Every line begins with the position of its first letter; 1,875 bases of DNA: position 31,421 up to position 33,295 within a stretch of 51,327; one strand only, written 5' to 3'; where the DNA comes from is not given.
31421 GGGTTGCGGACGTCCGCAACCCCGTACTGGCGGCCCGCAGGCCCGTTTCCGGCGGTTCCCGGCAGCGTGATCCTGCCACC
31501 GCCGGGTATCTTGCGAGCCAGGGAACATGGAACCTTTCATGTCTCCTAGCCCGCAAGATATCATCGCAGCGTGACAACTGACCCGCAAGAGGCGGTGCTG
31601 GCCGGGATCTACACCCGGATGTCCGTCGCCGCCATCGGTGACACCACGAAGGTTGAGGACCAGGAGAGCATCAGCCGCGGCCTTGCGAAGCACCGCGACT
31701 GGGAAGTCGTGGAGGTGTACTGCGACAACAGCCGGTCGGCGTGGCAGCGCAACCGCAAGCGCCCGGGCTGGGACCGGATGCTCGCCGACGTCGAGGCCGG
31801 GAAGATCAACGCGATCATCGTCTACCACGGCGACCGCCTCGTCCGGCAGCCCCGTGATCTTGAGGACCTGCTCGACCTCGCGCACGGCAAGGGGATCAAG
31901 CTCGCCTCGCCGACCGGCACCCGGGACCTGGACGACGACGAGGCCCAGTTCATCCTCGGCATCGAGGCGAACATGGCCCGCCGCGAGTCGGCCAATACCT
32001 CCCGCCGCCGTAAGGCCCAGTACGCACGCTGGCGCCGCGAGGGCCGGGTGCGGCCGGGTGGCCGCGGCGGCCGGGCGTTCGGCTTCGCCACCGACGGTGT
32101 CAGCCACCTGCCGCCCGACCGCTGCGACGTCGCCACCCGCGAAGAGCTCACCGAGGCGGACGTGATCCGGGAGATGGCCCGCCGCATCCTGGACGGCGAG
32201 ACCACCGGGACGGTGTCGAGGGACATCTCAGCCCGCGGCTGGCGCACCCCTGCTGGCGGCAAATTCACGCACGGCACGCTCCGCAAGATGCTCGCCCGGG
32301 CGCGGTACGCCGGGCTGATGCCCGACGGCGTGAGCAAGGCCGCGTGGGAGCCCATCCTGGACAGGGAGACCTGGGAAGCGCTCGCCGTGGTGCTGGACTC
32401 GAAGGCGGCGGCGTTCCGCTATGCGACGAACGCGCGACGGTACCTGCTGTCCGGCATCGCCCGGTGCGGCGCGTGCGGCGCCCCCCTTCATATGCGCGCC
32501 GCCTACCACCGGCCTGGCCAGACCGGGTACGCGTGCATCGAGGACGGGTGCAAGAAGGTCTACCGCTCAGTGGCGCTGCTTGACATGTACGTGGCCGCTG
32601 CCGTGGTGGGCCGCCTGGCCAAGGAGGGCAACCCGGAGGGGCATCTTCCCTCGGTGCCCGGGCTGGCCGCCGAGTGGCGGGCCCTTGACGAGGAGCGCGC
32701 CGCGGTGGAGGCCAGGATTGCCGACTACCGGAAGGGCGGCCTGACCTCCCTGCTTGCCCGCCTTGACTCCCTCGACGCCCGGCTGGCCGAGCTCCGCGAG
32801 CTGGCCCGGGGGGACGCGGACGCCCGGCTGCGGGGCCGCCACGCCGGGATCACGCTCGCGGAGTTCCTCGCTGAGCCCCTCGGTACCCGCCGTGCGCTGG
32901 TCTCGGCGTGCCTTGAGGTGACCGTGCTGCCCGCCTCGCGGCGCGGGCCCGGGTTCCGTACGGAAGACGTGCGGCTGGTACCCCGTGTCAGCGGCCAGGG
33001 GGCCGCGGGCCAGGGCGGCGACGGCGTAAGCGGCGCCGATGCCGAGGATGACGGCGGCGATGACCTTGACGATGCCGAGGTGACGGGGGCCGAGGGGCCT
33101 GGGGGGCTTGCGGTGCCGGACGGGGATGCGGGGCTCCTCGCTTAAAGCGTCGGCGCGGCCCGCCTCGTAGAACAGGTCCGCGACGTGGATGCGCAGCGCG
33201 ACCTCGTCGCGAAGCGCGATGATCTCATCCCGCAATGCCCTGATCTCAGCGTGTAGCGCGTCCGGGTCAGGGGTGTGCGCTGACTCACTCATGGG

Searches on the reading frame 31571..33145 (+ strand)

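Call 63: search_protein_families(library=pfam, proteins=[window:31571-33145:+], max_evalue=0.001)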
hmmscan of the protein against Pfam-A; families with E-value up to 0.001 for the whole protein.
window:31571-33145:+ (524 aa): 3 families
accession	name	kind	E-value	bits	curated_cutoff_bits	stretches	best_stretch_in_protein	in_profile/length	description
PF00239.26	Resolvase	-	5.4e-25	88.6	23.3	1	13-159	3-144/145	Resolvase, N terminal domain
PF07508.19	Recombinase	-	4.6e-11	43.3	21.1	1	195-273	3-97/102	Recombinase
PF13408.12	Zn_ribbon_recom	-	0.00096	19.9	25.3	1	292-344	1-56/58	Recombinase zinc beta ribbon domain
